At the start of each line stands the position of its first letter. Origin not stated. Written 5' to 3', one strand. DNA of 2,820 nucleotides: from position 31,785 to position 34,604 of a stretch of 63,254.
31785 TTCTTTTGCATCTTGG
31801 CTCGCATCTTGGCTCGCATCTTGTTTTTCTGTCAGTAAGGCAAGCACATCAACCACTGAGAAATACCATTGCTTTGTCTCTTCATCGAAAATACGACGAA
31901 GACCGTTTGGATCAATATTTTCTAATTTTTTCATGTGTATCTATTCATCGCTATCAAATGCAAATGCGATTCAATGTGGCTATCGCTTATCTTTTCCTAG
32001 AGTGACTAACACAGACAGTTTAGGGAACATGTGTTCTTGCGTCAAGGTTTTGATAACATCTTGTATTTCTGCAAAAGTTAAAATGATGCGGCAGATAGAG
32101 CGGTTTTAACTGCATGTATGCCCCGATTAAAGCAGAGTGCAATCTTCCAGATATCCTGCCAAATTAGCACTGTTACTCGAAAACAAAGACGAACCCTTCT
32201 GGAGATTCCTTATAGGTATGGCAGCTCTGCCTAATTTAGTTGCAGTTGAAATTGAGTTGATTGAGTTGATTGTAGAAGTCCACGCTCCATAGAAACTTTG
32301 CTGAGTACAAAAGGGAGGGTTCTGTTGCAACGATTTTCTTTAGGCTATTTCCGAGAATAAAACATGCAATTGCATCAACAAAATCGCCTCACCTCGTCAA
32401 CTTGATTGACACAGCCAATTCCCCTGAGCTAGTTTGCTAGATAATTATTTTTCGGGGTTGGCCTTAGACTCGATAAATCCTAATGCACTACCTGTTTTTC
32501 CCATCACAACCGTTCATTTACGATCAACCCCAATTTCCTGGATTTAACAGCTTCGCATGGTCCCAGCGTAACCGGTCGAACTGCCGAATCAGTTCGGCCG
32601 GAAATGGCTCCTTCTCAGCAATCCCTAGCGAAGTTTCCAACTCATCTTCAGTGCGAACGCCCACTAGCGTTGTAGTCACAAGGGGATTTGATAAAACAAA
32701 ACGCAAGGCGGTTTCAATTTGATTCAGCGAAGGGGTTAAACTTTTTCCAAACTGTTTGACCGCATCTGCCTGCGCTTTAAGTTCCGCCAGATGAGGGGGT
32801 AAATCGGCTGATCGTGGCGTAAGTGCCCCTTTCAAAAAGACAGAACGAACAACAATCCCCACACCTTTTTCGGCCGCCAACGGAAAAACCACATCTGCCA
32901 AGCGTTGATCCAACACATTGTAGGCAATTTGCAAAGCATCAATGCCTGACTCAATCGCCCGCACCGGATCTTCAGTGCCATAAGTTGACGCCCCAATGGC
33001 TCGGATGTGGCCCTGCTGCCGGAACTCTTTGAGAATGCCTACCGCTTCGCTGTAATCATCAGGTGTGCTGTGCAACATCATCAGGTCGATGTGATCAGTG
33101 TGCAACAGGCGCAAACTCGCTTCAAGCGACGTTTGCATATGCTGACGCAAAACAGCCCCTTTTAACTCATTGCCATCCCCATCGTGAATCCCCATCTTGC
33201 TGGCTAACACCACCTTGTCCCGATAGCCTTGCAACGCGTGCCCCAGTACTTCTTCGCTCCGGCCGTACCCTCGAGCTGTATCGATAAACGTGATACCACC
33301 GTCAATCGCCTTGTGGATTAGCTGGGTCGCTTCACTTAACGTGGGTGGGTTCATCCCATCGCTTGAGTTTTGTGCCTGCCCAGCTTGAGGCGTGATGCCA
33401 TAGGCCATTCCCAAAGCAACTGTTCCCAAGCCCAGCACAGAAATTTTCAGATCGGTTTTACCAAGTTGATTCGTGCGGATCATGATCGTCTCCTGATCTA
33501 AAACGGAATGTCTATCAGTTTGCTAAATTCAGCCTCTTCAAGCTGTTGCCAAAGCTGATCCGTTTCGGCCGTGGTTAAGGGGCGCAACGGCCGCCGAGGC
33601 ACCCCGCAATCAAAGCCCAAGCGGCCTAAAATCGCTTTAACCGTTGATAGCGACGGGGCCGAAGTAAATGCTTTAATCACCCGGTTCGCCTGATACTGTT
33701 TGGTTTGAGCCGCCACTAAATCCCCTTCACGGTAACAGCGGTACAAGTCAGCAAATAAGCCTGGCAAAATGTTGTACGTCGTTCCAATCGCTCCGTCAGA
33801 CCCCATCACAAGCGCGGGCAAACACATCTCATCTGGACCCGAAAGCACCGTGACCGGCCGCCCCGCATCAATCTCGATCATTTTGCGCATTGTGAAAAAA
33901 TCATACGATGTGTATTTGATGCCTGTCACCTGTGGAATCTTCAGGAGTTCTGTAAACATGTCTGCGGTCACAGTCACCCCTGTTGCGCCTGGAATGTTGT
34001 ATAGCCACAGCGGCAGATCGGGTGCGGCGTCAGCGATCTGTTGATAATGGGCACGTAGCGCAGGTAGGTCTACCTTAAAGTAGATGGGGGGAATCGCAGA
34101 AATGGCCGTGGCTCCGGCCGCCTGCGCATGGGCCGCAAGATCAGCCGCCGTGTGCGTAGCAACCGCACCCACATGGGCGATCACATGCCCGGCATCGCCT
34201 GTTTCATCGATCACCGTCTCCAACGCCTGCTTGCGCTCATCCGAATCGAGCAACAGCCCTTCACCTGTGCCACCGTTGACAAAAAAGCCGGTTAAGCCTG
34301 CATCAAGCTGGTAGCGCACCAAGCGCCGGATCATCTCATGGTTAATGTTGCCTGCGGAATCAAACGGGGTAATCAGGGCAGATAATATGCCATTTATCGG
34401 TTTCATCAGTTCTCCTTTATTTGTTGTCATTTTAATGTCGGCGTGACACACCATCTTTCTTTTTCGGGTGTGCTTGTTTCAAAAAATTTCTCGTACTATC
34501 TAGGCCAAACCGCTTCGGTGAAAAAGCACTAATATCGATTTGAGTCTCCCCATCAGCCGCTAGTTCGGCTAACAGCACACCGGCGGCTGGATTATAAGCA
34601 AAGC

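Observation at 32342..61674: Inverted copies of a 105-125 nt repeat exactly bracket a 29-kb run of 26 same-strand catabolic genes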

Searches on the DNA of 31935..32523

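Call 72: search_rna_families(source=window, start=31935, end=32523, threshold=evalue, max_evalue=5)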
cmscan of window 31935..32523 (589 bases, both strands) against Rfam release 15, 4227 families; matches with E-value up to 5: 1.
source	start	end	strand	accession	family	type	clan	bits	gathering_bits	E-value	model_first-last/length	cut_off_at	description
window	32413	32463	+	RF03420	mir-1200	Gene; miRNA;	-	24.1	71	0.011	1-76/76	no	mir-1200 microRNA precursor family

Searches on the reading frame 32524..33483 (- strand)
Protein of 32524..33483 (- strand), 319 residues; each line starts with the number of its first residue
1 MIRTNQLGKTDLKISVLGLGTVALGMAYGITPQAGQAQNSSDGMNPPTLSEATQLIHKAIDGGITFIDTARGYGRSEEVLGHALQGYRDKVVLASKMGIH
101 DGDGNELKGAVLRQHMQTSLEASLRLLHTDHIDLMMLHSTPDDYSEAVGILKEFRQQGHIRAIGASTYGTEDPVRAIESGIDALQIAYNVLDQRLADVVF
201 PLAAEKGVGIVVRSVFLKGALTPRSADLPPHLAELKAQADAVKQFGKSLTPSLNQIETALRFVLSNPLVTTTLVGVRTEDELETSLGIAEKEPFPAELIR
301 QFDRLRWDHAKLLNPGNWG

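Call 9: search_protein_families(library=pfam, proteins=[window:32524-33483:-])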
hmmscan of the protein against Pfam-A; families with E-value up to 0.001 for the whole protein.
window:32524-33483:- (319 aa): 1 family
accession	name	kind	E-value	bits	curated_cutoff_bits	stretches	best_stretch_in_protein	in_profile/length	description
PF00248.27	Aldo_ket_red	-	6.8e-47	160.4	24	1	18-305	3-289/291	Aldo/keto reductase family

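Call 13: find_encoding_contigs(protein=window:32524-33483:-, flank=10000, max_places=10)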
Protein window:32524-33483:- (319 aa): 4 contigs read that carry it; 3 places shown.
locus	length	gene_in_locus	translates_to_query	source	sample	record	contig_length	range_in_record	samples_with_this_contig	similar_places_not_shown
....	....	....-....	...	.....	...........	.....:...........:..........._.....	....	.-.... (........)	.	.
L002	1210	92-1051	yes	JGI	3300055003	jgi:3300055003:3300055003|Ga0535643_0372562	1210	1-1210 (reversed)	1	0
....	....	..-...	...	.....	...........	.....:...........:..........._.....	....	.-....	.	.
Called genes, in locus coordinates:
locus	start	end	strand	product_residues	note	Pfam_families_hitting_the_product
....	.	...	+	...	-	?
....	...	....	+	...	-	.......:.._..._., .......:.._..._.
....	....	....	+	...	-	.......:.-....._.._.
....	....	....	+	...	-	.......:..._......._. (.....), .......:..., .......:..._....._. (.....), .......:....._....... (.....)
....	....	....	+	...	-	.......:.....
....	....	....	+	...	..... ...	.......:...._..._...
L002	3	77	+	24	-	?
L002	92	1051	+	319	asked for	PF00248:Aldo_ket_red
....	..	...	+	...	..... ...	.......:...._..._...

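Call 73: find_homologous_proteins(query=window:32524-33483:-, max_evalue=1e-60)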
Query window:32524-33483:- (319 aa): 136 proteins with E <= 1e-60 among 8000 candidates; the best 120 are listed.
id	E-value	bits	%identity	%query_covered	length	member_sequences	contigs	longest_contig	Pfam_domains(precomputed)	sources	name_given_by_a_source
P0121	4.2e-206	701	100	100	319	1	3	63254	PF00248.28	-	-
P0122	7.7e-138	477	69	99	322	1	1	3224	PF00248.28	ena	-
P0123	1.9e-137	475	70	99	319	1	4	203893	PF00248.28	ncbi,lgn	-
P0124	7.6e-114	398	59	100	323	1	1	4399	PF00248.28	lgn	-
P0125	1.7e-113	397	60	100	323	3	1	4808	PF00248.28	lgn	-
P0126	9.2e-113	394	59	100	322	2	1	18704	PF00248.28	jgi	jgi:1-deoxyxylulose-5-phosphate synthase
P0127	1.8e-112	393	59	100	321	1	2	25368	PF00248.28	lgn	-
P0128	3.3e-112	393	60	100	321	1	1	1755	PF00248.28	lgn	-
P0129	3.9e-112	392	57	100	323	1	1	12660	PF00248.28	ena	-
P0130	5.3e-112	392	59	99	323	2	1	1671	PF00248.28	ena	-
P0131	9.9e-112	391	59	98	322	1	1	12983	PF00248.28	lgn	-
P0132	2.0e-110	387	58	99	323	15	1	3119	PF00248.28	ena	-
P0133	1.2e-109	384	59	100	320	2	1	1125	PF00248.28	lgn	-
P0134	2.9e-109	383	58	100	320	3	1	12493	PF00248.28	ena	-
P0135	6.3e-109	382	59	98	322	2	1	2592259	PF00248.28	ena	-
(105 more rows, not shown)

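Call 74: find_encoding_contigs(protein=P0123, flank=10000, max_places=2)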
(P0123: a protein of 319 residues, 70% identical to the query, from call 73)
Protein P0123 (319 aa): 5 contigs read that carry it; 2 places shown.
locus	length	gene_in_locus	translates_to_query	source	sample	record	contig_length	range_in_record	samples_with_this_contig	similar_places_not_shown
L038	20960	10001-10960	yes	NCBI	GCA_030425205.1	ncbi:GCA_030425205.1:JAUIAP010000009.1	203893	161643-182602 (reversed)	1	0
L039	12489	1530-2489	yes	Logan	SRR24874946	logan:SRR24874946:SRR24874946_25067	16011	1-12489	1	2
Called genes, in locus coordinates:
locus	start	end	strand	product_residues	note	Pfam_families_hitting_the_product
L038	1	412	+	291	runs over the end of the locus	PF02585:PIG-L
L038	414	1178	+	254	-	PF04909:Amidohydro_2 (weak)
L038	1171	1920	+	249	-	PF04909:Amidohydro_2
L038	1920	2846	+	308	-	PF12911:OppC_N, PF00528:BPD_transp_1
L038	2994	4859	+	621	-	PF00496:SBP_bac_5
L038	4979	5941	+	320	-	PF19300:BPD_transp_1_N, PF00528:BPD_transp_1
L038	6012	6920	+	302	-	PF00248:Aldo_ket_red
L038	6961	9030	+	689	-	PF00005:ABC_tran, PF02463:SMC_N (faint), PF13401:AAA_22 (faint), PF13304:AAA_21 (weak), PF08352:oligo_HPY, PF00005:ABC_tran, PF08352:oligo_HPY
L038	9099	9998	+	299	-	PF00701:DHDPS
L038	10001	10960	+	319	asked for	PF00248:Aldo_ket_red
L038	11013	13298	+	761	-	PF01315:Ald_Xan_dh_C, PF02738:MoCoBD_1, PF20256:MoCoBD_2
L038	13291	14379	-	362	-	PF01168:Ala_racemase_N, PF14031:D-ser_dehydrat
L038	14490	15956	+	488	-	PF07364:DUF1485, PF07171:MlrC_C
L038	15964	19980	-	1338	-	-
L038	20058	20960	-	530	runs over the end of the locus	PF00005:ABC_tran, PF07730:HisKA_3, PF02518:HATPase_c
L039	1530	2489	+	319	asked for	PF00248:Aldo_ket_red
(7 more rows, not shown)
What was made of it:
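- In L038 the AKR gene is followed by a co-directional Mo-hydroxylase gene (call 74).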

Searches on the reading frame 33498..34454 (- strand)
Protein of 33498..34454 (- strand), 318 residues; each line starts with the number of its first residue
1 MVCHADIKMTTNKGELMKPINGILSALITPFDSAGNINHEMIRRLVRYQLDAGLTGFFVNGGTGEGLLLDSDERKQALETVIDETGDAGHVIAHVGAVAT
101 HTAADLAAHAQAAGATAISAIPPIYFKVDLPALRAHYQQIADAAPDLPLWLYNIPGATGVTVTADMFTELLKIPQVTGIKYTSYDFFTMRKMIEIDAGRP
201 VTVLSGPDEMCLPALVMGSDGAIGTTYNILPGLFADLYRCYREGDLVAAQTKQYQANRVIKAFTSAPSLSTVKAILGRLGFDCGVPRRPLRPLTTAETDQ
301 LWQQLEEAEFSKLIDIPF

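Call 9: search_protein_families(library=pfam, proteins=[window:33498-34454:-])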
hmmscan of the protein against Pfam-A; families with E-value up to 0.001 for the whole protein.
window:33498-34454:- (318 aa): 1 family
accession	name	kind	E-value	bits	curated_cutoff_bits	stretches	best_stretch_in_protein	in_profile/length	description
PF00701.28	DHDPS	-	6.4e-73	245.4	22.1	1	21-307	3-288/289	Dihydrodipicolinate synthetase family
